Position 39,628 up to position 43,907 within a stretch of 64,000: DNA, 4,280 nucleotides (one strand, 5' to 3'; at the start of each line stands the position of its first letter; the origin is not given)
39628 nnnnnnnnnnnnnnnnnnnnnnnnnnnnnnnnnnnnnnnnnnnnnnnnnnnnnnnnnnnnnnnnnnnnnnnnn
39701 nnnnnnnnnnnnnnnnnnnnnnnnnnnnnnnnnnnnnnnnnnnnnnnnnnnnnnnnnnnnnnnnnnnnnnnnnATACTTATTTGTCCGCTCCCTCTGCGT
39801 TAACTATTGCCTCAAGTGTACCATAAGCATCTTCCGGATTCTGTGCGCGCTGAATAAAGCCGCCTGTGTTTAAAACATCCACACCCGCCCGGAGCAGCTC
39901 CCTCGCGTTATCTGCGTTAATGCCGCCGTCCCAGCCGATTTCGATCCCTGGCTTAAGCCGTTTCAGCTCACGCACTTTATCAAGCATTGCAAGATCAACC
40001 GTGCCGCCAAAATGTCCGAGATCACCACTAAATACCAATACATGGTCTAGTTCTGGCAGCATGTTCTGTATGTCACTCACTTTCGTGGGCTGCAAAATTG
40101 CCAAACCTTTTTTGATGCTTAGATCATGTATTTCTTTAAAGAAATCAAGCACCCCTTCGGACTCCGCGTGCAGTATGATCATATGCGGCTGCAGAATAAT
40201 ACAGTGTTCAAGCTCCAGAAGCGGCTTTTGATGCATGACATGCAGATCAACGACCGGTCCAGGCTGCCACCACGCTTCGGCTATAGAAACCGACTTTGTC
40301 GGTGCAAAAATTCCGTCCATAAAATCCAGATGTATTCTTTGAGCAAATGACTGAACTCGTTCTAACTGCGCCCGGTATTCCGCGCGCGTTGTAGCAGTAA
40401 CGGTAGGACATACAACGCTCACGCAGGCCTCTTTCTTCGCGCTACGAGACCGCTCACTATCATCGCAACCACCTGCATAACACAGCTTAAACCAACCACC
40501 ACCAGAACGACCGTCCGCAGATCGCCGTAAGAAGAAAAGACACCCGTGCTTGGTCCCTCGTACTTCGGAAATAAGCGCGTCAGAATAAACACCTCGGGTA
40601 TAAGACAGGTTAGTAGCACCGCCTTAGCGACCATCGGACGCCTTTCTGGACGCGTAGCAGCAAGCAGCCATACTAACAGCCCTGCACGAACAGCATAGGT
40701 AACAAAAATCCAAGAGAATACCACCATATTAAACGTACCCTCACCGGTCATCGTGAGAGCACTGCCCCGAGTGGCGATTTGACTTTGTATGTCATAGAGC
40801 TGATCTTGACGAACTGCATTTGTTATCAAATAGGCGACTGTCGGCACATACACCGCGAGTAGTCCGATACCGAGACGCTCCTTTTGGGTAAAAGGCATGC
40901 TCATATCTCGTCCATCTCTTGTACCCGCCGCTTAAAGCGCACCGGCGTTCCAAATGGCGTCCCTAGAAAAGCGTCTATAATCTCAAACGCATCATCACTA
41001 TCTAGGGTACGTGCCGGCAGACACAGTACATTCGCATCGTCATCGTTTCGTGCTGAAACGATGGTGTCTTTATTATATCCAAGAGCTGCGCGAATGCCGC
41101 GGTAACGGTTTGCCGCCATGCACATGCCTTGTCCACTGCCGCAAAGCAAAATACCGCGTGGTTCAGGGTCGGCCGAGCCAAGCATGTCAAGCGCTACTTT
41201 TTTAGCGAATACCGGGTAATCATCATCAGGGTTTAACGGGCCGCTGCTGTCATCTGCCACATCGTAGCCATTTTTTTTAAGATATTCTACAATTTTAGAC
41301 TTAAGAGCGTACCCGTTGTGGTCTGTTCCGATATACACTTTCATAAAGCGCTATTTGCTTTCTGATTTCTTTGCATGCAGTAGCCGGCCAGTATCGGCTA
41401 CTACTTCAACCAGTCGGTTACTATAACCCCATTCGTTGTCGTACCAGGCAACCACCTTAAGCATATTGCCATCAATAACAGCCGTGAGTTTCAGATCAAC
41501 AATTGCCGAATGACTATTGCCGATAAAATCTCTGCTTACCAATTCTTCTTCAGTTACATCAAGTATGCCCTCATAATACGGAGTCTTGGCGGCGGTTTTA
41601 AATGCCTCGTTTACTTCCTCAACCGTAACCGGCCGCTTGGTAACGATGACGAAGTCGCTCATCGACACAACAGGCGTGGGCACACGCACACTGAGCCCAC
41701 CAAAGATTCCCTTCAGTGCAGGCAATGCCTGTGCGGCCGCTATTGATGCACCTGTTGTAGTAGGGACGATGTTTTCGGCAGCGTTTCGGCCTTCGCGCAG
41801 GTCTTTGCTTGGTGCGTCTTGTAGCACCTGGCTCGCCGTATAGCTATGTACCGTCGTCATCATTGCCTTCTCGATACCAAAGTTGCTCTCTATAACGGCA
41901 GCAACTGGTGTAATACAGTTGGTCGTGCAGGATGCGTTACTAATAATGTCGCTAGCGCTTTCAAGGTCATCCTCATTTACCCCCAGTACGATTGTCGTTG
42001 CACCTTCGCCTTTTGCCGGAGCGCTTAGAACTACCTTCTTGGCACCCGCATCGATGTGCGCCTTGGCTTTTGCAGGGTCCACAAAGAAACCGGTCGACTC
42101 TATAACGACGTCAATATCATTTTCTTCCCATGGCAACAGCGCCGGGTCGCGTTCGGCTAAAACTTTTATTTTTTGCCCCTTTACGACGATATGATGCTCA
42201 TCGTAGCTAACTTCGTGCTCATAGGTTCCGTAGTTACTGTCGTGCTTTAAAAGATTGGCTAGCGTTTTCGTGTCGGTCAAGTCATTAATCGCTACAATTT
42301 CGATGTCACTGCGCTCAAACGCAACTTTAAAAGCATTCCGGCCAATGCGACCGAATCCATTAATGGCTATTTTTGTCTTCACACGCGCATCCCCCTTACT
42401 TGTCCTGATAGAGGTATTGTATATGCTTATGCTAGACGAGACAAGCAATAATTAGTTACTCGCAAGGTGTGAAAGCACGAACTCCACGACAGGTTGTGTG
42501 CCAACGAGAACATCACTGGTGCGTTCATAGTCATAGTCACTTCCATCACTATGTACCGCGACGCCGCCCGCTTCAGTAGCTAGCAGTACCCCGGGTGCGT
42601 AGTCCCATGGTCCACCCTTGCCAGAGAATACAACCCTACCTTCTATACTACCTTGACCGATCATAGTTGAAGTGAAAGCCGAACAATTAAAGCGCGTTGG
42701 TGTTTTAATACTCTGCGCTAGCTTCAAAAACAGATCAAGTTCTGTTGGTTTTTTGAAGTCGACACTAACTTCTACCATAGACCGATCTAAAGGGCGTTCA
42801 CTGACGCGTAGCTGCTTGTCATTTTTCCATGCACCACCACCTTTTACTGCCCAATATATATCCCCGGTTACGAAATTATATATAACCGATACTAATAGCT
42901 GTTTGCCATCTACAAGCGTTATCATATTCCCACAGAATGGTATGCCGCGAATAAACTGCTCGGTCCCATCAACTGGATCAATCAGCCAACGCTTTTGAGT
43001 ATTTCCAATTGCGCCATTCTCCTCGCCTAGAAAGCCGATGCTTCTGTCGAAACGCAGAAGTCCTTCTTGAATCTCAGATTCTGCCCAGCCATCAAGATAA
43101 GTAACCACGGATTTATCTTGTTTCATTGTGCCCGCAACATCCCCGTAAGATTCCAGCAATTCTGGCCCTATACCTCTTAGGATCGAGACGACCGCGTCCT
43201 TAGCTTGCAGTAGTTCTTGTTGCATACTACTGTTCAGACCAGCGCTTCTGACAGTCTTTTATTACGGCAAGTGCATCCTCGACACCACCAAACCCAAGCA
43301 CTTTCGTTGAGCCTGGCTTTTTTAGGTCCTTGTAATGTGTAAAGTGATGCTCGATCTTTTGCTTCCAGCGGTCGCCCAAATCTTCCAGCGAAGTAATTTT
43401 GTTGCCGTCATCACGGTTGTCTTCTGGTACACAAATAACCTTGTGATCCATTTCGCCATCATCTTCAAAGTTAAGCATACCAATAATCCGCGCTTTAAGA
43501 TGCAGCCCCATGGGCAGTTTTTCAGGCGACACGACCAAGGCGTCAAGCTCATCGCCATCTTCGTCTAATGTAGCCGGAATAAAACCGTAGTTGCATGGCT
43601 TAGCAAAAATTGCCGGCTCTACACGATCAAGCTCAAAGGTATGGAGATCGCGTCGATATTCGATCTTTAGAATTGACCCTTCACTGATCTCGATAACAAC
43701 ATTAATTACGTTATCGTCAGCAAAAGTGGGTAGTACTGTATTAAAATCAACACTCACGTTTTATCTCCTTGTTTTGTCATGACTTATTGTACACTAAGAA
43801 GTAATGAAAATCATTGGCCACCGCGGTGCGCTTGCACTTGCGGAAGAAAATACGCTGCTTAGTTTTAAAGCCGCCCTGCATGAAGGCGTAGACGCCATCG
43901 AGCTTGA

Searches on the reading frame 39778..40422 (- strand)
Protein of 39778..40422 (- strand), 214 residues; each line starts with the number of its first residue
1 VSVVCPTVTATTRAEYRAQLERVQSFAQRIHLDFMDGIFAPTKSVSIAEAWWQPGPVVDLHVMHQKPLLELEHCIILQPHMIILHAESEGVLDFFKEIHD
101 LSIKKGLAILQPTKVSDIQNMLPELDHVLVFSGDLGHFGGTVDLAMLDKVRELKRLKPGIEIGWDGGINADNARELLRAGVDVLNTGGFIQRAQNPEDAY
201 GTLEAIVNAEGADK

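Call 10: search_protein_families(library=pfam, proteins=[window:39778-40422:-], max_evalue=0.001)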
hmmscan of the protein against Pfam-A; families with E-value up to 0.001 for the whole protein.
window:39778-40422:- (214 aa): 1 family
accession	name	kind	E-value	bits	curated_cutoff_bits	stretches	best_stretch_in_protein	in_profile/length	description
PF00834.25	Ribul_P_3_epim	-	1.6e-22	80.3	21.1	1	4-187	2-194/198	Ribulose-phosphate 3 epimerase family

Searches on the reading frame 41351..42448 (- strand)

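Call 10: search_protein_families(library=pfam, proteins=[window:41351-42448:-], max_evalue=0.001)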
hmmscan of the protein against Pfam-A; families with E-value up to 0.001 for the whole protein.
window:41351-42448:- (365 aa): 2 families
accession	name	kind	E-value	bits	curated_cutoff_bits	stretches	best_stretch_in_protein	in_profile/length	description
PF02800.25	Gp_dh_C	-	8.3e-56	188.4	24.4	1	179-336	1-158/158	Glyceraldehyde 3-phosphate dehydrogenase, C-terminal domain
PF00044.30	Gp_dh_N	-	1.5e-38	131.5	31.7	1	26-124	2-100/101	Glyceraldehyde 3-phosphate dehydrogenase, NAD binding domain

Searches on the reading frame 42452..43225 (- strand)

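Call 10: search_protein_families(library=pfam, proteins=[window:42452-43225:-], max_evalue=0.001)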
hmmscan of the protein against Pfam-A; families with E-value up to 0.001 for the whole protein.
window:42452-43225:- (257 aa): 1 family
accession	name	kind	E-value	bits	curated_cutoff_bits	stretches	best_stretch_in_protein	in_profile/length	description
PF00459.30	Inositol_P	-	5.4e-38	131.5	27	1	13-244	10-255/271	Inositol monophosphatase family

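Call 47: search_protein_families(library=ncbifam, proteins=[window:42452-43225:-], max_evalue=0.001)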
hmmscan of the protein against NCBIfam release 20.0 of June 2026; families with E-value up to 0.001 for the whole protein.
window:42452-43225:- (257 aa): 7 families
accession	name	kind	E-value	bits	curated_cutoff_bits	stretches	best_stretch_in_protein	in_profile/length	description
TIGR02067.1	his_9_HisN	equivalog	5.6e-33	114.5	275.15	1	32-247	27-243/252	histidinol-phosphatase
NF009321.0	PRK12676.1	equivalog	1.6e-29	102.8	264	1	34-234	37-237/264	bifunctional fructose-bisphosphatase/inositol-phosphate phosphatase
TIGR01331.1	bisphos_cysQ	equivalog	4.1e-24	85.6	228.8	1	10-237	3-238/250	3'(2'),5'-bisphosphate nucleotidase CysQ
NF008027.1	PRK10757.1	equivalog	2.8e-18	65.8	332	1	30-255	29-258/267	inositol-1-monophosphatase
NF008182.0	PRK10931.1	equivalog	7.6e-15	54.7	379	1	30-236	26-233/246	3'(2'),5'-bisphosphate nucleotidase CysQ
TIGR01330.1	bisphos_HAL2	equivalog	1.4e-08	34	267.05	1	74-112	131-169/359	3'(2'),5'-bisphosphate nucleotidase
NF010678.0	PRK14076.1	equivalog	1e-07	31.2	493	1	47-231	48-256/570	bifunctional NADP phosphatase/NAD kinase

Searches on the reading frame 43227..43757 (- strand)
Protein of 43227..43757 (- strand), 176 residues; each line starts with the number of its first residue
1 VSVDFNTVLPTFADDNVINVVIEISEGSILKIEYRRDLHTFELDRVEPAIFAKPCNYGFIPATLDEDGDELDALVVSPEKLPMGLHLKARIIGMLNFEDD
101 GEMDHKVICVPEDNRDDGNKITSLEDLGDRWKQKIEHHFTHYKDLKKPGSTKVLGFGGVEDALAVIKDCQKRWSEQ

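Call 10: search_protein_families(library=pfam, proteins=[window:43227-43757:-], max_evalue=0.001)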
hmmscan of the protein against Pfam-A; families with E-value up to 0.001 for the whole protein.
window:43227-43757:- (176 aa): 1 family
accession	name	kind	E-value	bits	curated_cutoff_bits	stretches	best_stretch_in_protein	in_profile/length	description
PF00719.24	Pyrophosphatase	-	1.7e-44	151.8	23.5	1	20-173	1-152/153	Inorganic pyrophosphatase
